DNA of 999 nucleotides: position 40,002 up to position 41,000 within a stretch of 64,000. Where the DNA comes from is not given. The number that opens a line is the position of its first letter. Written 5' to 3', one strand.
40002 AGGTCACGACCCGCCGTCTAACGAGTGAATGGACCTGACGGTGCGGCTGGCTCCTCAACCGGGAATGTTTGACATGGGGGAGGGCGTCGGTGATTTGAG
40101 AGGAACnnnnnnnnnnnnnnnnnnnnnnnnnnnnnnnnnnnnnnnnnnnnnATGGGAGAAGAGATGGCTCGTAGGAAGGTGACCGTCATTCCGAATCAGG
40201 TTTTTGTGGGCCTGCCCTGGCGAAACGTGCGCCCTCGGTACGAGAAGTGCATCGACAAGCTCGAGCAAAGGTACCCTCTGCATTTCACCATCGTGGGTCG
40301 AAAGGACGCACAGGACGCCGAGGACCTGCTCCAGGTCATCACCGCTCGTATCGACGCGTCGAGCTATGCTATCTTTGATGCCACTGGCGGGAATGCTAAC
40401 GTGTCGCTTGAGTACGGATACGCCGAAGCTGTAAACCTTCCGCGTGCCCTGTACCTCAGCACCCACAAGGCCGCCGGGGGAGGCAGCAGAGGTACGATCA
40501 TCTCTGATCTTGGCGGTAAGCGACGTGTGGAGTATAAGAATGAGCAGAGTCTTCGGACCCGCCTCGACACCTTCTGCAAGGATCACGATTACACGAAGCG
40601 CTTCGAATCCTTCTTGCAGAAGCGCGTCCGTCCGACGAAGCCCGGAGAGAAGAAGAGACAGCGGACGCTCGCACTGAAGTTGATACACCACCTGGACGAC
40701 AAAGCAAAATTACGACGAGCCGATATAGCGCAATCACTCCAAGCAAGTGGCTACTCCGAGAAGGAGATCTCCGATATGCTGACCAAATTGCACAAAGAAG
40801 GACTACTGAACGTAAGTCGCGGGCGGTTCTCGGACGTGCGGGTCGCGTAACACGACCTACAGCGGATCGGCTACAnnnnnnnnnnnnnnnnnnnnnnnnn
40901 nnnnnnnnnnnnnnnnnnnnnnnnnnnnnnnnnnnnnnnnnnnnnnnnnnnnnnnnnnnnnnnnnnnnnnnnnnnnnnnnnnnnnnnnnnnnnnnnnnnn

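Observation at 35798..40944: Low-GC island of five uncharacterised genes (HEPN, PD-(D/E)xK, NDT/SLOG-like) immediately upstream of a type I R-M/AbiE locus; candidate undescribed defence module(s)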

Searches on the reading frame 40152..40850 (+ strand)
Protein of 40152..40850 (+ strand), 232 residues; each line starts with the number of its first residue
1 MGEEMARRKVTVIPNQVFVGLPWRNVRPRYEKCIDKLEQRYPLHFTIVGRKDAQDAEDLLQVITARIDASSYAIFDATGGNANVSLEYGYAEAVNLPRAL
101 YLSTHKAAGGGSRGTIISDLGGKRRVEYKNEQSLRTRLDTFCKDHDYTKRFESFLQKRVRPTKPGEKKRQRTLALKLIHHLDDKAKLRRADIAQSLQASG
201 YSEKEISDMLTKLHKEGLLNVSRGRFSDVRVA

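Call 5: search_protein_families(library=pfam, proteins=[window:40152-40850:+], max_evalue=0.1)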
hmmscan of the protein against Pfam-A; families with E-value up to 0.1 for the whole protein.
window:40152-40850:+ (232 aa): 1 family
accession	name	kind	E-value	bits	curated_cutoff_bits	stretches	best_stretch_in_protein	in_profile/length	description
PF01325.25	Fe_dep_repress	-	0.0035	17.9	26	1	175-222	10-55/60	Iron dependent repressor, N-terminal DNA binding domain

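Call 6: search_protein_families(library=padloc, proteins=[window:40152-40850:+], max_evalue=0.1)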
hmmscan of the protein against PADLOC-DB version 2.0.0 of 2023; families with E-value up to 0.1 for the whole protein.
window:40152-40850:+ (232 aa): 3 families
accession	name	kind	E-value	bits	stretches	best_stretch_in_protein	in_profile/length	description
PDLC00733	Effector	-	0.0012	15.7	1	37-98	271-332/388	TIR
PDLC01866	CARF3--CARF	-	0.0082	14.1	1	149-231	117-196/207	-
PDLC01879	CARF3--CARF_TM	-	0.012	13.3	1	174-225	161-206/222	-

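Call 8: search_protein_families(library=ncbifam, proteins=[window:40152-40850:+], max_evalue=0.1)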
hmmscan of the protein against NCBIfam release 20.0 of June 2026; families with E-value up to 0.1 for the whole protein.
window:40152-40850:+ (232 aa): 1 family
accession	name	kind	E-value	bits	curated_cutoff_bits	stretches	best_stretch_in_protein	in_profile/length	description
TIGR04517.1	rSAM_PoyD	subfamily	0.012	14.6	325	1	144-219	374-445/446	radical SAM family RiPP maturation amino acid epimerase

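Call 15: find_homologous_proteins(query=window:40152-40850:+)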
Query window:40152-40850:+ (232 aa): 748 proteins with E <= 0.001 among 1171 candidates; the best 120 are listed.
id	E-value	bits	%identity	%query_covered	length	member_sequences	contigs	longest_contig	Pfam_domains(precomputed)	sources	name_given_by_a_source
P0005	1.1e-133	462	92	98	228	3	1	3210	-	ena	-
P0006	2.9e-127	441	88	98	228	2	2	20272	-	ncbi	ncbi:MAG: hypothetical protein ACREX3_01615 [Gammaproteobacteria bacterium]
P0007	1.1e-125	436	87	98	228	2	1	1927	-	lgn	-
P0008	2.4e-125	435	86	98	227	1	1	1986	-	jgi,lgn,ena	-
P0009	7.0e-123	426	85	98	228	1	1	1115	-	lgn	-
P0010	2.2e-122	425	83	98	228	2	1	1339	-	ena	-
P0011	7.6e-122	423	83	98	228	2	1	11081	-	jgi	jgi:hypothetical protein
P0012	9.2e-122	423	86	98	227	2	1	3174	-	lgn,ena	-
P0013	1.1e-121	423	85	98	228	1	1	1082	-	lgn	-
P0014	1.7e-120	419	83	98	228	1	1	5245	-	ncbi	-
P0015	3.1e-120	418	84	98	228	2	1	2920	-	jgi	jgi:hypothetical protein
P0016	1.9e-119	415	82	98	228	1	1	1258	-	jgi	jgi:hypothetical protein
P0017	3.3e-119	414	84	98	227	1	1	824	-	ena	-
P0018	4.5e-118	411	83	98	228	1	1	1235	-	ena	-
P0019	2.5e-114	398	79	98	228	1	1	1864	-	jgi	-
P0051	2.2e-82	294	61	98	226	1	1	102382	-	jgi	jgi:hypothetical protein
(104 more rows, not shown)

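Call 20: find_encoding_contigs(protein=P0051, flank=10000, max_places=2)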
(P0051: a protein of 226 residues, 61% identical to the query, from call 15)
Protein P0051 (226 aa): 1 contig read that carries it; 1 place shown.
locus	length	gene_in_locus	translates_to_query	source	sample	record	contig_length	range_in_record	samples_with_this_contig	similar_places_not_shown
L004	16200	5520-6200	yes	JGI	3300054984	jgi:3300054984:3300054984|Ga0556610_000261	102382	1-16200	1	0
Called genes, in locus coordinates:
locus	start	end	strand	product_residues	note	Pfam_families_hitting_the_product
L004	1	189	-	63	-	?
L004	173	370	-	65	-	PF06296:RelE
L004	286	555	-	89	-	PF06296:RelE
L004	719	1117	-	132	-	PF21006:NHase_beta_N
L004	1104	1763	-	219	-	PF21006:NHase_beta_N, PF02211:NHase_beta_C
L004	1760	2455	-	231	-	PF02979:NHase_alpha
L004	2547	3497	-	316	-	PF00691:OmpA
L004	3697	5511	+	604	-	PF07167:PhaC_N, PF00561:Abhydrolase_1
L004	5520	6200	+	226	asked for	-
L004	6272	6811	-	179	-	PF00132:Hexapep (weak)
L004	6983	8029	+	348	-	-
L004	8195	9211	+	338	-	-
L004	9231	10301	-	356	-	PF01118:Semialdhyde_dh, PF22698:Semialdhyde_dhC_1, PF02774:Semialdhyde_dhC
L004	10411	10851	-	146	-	PF00380:Ribosomal_S9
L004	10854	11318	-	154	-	PF00572:Ribosomal_L13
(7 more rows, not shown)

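Call 21: find_encoding_contigs(protein=P0006, flank=10000, max_places=2)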
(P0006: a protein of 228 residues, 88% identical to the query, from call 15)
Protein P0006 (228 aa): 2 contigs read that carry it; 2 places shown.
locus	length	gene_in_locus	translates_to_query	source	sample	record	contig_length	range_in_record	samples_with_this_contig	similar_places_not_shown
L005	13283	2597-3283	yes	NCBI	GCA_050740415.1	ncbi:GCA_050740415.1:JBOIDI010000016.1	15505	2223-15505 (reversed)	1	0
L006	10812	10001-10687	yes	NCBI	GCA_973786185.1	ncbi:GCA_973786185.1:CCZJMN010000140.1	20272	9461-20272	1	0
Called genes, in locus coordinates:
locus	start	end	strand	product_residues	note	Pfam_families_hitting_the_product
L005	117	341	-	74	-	PF09720:Unstab_antitox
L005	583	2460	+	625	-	-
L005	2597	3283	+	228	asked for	-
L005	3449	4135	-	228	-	-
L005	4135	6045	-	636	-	PF02368:Big_2 (faint)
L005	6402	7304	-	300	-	PF01555:N6_N4_Mtase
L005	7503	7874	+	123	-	-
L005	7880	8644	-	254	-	-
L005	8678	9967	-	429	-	-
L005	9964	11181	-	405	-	-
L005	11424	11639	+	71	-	-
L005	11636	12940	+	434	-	PF00092:VWA, PF13768:VWA_3, PF13519:VWA_2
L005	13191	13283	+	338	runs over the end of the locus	PF20208:ARPP-1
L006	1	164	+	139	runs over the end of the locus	-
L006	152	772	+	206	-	PF13338:AbiEi_4 (weak)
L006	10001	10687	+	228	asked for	-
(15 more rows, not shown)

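Call 22: find_related_loci(query=A1, collection=genome_contigs, flank=10000)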
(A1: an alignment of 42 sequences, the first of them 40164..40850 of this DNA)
Query A1 (228 aa) in genome_contigs; peptide patterns used: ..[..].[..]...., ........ (x = any residue, [..] = any of these).
35 stretches matched a pattern; 22 encode a relative of the query (tblastn E <= 1e-3); 22 distinct loci.
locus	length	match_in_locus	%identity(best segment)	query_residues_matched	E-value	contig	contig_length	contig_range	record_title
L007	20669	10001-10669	60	5-227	5e-91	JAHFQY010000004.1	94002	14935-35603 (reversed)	MAG: Nitrosomonadales bacterium isolate nzgw561 NODE_140_length_94003_cov_4.105036, whole genome shotgun sequence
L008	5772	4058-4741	57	1-228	1e-85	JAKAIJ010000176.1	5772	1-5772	MAG: Acidobacteria bacterium isolate WY3.bin21 NODE_28360_length_5772_cov_1.120992, whole genome shotgun sequence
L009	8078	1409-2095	55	1-228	6e-85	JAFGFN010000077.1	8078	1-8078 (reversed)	MAG: Candidatus Sumerlaeota bacterium isolate Zod_Metabat.1318 k87_4813099, whole genome shotgun sequence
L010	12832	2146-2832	55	1-228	1e-84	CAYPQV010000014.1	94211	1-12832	MAG TPA_asm: uncultured Hyphomicrobiales bacterium isolate SRP287051_co2_181 genome assembly, contig: NODE_510_length_94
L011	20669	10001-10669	56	7-228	1e-82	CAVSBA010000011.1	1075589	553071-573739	MAG: uncultured Acidobacteriaceae bacterium isolate MFD05512.bin.2.184 genome assembly, contig: contig_6588, whole genom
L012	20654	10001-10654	58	11-227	4e-81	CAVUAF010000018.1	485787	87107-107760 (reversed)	MAG: Terriglobia bacterium isolate MFD04408.bin.1.221 genome assembly, contig: contig_66428, whole genome shotgun sequen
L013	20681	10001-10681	56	1-228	4e-80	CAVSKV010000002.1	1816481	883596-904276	MAG: uncultured Gemmatimonadaceae bacterium isolate MFD05377.bin.1.102 genome assembly, contig: contig_43423, whole geno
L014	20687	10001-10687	56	1-228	5e-80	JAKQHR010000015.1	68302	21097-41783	MAG: Verrucomicrobiota bacterium isolate USDE_metabat.36 k141_1251436, whole genome shotgun sequence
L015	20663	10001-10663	59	9-228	2e-78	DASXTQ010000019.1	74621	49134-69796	MAG TPA_asm: Candidatus Eisenbacteria bacterium isolate SMAG_U4696 k141_2007957, whole genome shotgun sequence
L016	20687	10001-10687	55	1-228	8e-79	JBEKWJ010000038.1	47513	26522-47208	MAG: Terracidiphilus sp. isolate SPRUCE 625 SPRUCE_625_38, whole genome shotgun sequence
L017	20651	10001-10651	58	9-223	8e-77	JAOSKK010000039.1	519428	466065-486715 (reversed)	MAG: Verrucomicrobia bacterium isolate FR_27 FR-Pedosphaerales-1_s9, whole genome shotgun sequence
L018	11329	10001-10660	55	9-228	9e-76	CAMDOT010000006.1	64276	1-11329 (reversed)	MAG: Rhizobium sp. Q54 isolate TrH-03may19-24 genome assembly, contig: TrH-03may19-C491, whole genome shotgun sequence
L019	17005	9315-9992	55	5-228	5e-75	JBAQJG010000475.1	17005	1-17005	MAG: Chthoniobacterales bacterium isolate MFD06573_ilm_asm_bin11 k127_261610, whole genome shotgun sequence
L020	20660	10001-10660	56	9-228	2e-71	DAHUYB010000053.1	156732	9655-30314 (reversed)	MAG TPA_asm: Gammaproteobacteria bacterium isolate clean268 k141_367450, whole genome shotgun sequence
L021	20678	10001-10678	48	4-228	8e-56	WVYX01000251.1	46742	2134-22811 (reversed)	MAG: Gemmatimonadales bacterium isolate CS3-C064 C_merged_R1_(paired)_contig_7300, whole genome shotgun sequence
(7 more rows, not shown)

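Call 33: predict_structure(alignment_id=A1)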
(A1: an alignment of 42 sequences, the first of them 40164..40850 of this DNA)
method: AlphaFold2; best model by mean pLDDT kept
length: 228 residues; sequences in the alignment: 42
mean_pLDDT: 77.9   pTM: 0.75
mean pLDDT of the five models: 77.9, 76.9, 73.7, 72.0, 61.1
residues with pLDDT >= 90: 93; 70-90: 67; 50-70: 32; < 50: 36
segments of 3 or more residues with pLDDT < 50: 1-3, 76-91, 102-118
pLDDT, mean of each block of 10 residues (from residue 1): 63 79 86 94 73 69 79 56 47 63 42 46 81 91 94 83 91 93 93 94 95 93 91
secondary structure, 60 per line:
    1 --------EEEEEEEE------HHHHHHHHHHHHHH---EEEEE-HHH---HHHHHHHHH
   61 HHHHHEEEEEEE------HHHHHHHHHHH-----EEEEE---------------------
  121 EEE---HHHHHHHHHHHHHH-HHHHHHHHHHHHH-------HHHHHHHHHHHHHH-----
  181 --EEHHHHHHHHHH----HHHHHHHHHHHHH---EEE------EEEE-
elements in order: E9-16 H23-36 E40-44 H52-65 E66-72 H79-89 E95-99 E121-123 H127-140 H142-154 H162-175 H185-194 H199-211 E215-217 E224-227

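Call 56: search_protein_families(library=pfam, alignment_id=A4, max_evalue=0.00001)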
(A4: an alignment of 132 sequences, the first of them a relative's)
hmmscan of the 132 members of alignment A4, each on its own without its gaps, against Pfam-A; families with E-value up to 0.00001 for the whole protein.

A. member 1, L004:2824-3210:+ (129 aa): 0 families

B. families by the number of members that match (of 132 scanned): 134 families (the first 25 are shown)
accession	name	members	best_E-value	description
PF20454.4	GpA_nuclease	3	4.6e-12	Terminase large subunit gpA, endonuclease domain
PF00005.33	ABC_tran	2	8e-59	ABC transporter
PF00144.29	Beta-lactamase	2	2.2e-55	Beta-lactamase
PF05876.18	GpA_ATPase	2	4.3e-44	Phage terminase large subunit gpA, ATPase domain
PF01555.25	N6_N4_Mtase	2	2.6e-35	DNA methylase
PF05136.18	Phage_portal_2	2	4.8e-26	Phage portal protein, lambda family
PF12848.13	ABC_tran_Xtn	2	1.3e-25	ABC transporter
PF02371.22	Transposase_20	2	2.4e-25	Transposase IS116/IS110/IS902 family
PF13365.12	Trypsin_2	2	2.7e-25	Trypsin-like peptidase domain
PF13304.12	AAA_21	2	7.3e-19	AAA domain, putative AbiEii toxin, Type IV TA system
PF00702.32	Hydrolase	2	1.8e-15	haloacid dehalogenase-like hydrolase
PF08818.16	DUF1801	2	3.7e-15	Domain of unknown function (DU1801)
PF13419.12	HAD_2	2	5.5e-15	Haloacid dehalogenase-like hydrolase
PF01548.23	DEDD_Tnp_IS110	2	1.6e-12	Transposase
PF02463.25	SMC_N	2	1.9e-11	RecF/RecN/SMC N terminal domain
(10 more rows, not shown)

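Call 57: search_protein_families(library=padloc, alignment_id=A4, max_evalue=1e-10)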
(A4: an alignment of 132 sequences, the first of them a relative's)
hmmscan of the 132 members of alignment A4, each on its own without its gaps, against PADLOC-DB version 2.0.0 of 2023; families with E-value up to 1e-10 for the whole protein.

A. member 1, L004:2824-3210:+ (129 aa): 0 families

B. families by the number of members that match (of 132 scanned): 51 families (the first 25 are shown)
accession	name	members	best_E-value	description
PDLC04135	mad3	2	1.2e-59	mads_3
PDLC03387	MTase_II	2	3.9e-25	Type II methyltransferase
PDLC03371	MTase_II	2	7.6e-23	Type II methyltransferase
PDLC04140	mad8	2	3.5e-20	mads_8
PDLC03738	oMTase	2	7.3e-19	orphan methyltransferase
PDLC02980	AriA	2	7.7e-19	-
PDLC03216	MTase_II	2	1.8e-18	Type II methyltransferase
PDLC03299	MTase_II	2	1.5e-16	Type II methyltransferase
PDLC03632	MTase_III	1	0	Type III methyltransferase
PDLC03323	MTase_II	1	1.4e-92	Type II methyltransferase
PDLC04030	PD-T4-2_B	1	3.5e-43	-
PDLC03636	MTase_III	1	2.8e-38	Type III methyltransferase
PDLC03354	MTase_II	1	5.3e-36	Type II methyltransferase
PDLC03644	MTase_III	1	2.4e-33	Type III methyltransferase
PDLC05022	PDC-S45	1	1.3e-32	-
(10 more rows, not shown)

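Call 58: find_related_loci(query=A1, collection=viral_contigs, flank=6000)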
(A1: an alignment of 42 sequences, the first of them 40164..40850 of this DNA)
Query A1 (228 aa) in viral_contigs; peptide patterns used: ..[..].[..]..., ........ (x = any residue, [..] = any of these).
20 stretches matched a pattern, but none encodes a relative of the query by tblastn (E <= 1e-3).

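Call 73: search_solved_structures(query=A1, max_evalue=10, show_alignments=2)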
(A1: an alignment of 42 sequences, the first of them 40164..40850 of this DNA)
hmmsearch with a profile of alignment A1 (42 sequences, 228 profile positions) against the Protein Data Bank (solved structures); distinct sequences matched with E-value up to 10: 3.
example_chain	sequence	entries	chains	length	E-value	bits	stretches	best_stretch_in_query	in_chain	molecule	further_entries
2m45_A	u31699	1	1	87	0.057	16.1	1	157-216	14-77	Minichromosome maintenance protein MCM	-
8vl3_A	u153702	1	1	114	0.058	16.1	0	184-211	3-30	De novo designed protein F3 parent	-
4b2o_A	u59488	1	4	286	1.7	11.3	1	26-67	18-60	YMDB PHOSPHODIESTERASE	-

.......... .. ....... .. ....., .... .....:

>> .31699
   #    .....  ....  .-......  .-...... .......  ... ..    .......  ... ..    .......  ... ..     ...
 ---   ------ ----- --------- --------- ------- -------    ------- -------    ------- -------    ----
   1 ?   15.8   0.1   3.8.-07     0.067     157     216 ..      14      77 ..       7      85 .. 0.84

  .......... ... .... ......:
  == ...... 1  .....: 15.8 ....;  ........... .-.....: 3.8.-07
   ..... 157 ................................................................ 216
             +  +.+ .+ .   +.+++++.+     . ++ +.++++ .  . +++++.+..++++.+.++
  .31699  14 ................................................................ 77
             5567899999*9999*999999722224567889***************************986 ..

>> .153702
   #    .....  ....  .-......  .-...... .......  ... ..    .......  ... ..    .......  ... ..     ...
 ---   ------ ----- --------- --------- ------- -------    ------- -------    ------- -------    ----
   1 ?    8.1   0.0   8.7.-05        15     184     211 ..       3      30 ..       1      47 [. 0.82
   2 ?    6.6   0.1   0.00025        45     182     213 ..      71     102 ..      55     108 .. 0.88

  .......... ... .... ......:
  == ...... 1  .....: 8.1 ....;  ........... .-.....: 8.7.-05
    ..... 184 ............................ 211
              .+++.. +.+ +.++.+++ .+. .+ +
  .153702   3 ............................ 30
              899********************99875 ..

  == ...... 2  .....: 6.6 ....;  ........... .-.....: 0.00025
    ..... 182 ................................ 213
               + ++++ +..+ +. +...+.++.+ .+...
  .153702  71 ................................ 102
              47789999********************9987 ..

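Call 87: search_dna_similar(query=window:40164-40850:+, collection=plasmids, mode=protein, max_rows=12, max_evalue=0.001)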
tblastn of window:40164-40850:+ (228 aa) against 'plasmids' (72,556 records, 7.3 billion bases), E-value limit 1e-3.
No match.

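Call 98: find_encoding_contigs(protein=P0005, flank=5000, max_places=2)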
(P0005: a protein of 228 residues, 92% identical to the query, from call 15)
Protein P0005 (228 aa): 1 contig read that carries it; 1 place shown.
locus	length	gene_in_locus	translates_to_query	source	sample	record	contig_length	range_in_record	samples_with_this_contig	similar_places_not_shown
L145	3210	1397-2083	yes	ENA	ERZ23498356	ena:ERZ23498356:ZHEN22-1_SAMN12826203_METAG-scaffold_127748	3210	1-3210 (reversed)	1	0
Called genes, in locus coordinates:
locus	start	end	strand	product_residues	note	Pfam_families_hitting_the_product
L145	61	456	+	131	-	-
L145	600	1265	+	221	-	-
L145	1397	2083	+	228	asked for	-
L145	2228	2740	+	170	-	PF06094:GGACT, PF13772:AIG2_2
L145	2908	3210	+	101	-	?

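Call 99: find_encoding_contigs(protein=P0011, flank=8000, max_places=2)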
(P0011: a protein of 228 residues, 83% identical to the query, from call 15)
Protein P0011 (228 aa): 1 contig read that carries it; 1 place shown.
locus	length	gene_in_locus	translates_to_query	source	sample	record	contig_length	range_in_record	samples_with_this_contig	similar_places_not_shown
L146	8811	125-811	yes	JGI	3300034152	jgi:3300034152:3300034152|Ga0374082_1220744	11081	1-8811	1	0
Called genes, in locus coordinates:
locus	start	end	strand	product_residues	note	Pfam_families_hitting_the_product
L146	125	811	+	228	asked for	-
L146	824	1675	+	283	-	-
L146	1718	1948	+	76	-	-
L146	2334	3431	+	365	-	PF18860:AbiJ_NTD3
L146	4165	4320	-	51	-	-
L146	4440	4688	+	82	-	-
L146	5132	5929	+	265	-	PF01325:Fe_dep_repress, PF02742:Fe_dep_repr_C, PF04023:FeoA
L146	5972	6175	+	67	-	PF04023:FeoA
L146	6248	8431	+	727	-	PF01926:MMR_HSR1, PF02421:FeoB_N, PF09439:SRPRB (weak), PF17910:FeoB_Cyto, PF07670:Gate, PF07664:FeoB_C, PF07670:Gate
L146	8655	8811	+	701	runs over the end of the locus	PF07715:Plug, PF00593:TonB_dep_Rec_b-barrel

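Call 103: fold_search(model_id=the predicted structure, library=pdb)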
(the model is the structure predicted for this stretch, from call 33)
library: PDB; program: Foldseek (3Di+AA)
matches with E <= 10: 1585; with E <= 0.001: 5
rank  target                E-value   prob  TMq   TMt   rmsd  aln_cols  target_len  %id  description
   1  7u06_A                2.6e-04  0.99  0.33  0.10  14.1       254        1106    9  Structure of the yeast TRAPPII-Rab11/Ypt32 complex in the closed/open state (composite structure) (released 2022-04-27)
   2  4ohr                  3.3e-04  1.00  0.40  0.55   4.8       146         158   13  Crystal structure of MilB from Streptomyces rimofaciens (released 2014-06-25)
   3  4jel                  3.7e-04  1.00  0.41  0.58   4.8       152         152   12  Structure of MilB Streptomyces rimofaciens CMP N-glycosidase (released 2013-09-11)
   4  4ohb                  4.2e-04  1.00  0.43  0.59   3.6       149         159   13  Crystal structure of MilB E103A in complex with 5-hydroxymethylcytidine 5'-monophosphate (hmCMP) from Streptomyces rimof (released 2014-06-25)
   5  4jem_A                1.0e-03  1.00  0.40  0.55   4.7       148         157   13  Crystal structure of MilB complexed with cytidine 5'-monophosphate (released 2013-09-11)
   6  4jem_B                1.1e-03  1.00  0.43  0.60   3.6       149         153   14  Crystal structure of MilB complexed with cytidine 5'-monophosphate (released 2013-09-11)
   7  8i87_C                1.1e-03  1.00  0.38  0.23  10.0       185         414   14  Cryo-EM structure of TIR-APAZ/Ago-gRNA-DNA complex (released 2023-07-19)
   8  9ia6_C                1.9e-03  1.00  0.37  0.60   4.9       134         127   18  Crystal structure of DNPH1 bound by compound 3. (released 2025-11-12)
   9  8qlp_E                2.0e-03  1.00  0.39  0.23  12.1       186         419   14  CryoEM structure of the RNA/DNA bound SPARTA (BabAgo/TIR-APAZ) tetrameric complex (released 2024-01-31)
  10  3klo_B                2.4e-03  0.97  0.34  0.35  18.3       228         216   14  Vibrio cholerae VpsT bound to c-di-GMP (released 2010-02-09)
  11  8qlp_M                2.9e-03  1.00  0.40  0.24  11.9       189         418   13  CryoEM structure of the RNA/DNA bound SPARTA (BabAgo/TIR-APAZ) tetrameric complex (released 2024-01-31)
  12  8os9_D                3.0e-03  1.00  0.36  0.61   4.7       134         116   17  Structure of Homo sapiens 2'-deoxynucleoside 5'-phosphate N-hydrolase 1 (DNPH1) (released 2023-08-30)
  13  9lmq_B                3.0e-03  0.99  0.36  0.28  11.5       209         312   13  Cryo-EM structure of TIR-STING/c-di-GMP complex (released 2025-08-27)
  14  8ifl_F                3.2e-03  1.00  0.39  0.23   9.3       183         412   14  Cryo-EM structure of tetrameric SPARTA gRNA-ssDNA target complex in state 1 (released 2024-01-17)
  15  3kln_C                3.2e-03  0.98  0.37  0.39  17.9       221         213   15  Vibrio cholerae VpsT (released 2010-02-09)
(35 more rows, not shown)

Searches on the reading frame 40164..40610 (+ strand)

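Call 50: search_protein_families(library=pfam, proteins=[window:40164-40610:+], max_evalue=10)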
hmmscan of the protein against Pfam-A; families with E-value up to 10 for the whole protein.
window:40164-40610:+ (149 aa): 1 family
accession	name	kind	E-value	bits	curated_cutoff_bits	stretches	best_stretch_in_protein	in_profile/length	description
PF21736.2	REC102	-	0.074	13.1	27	1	32-64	138-170/197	REC102 protein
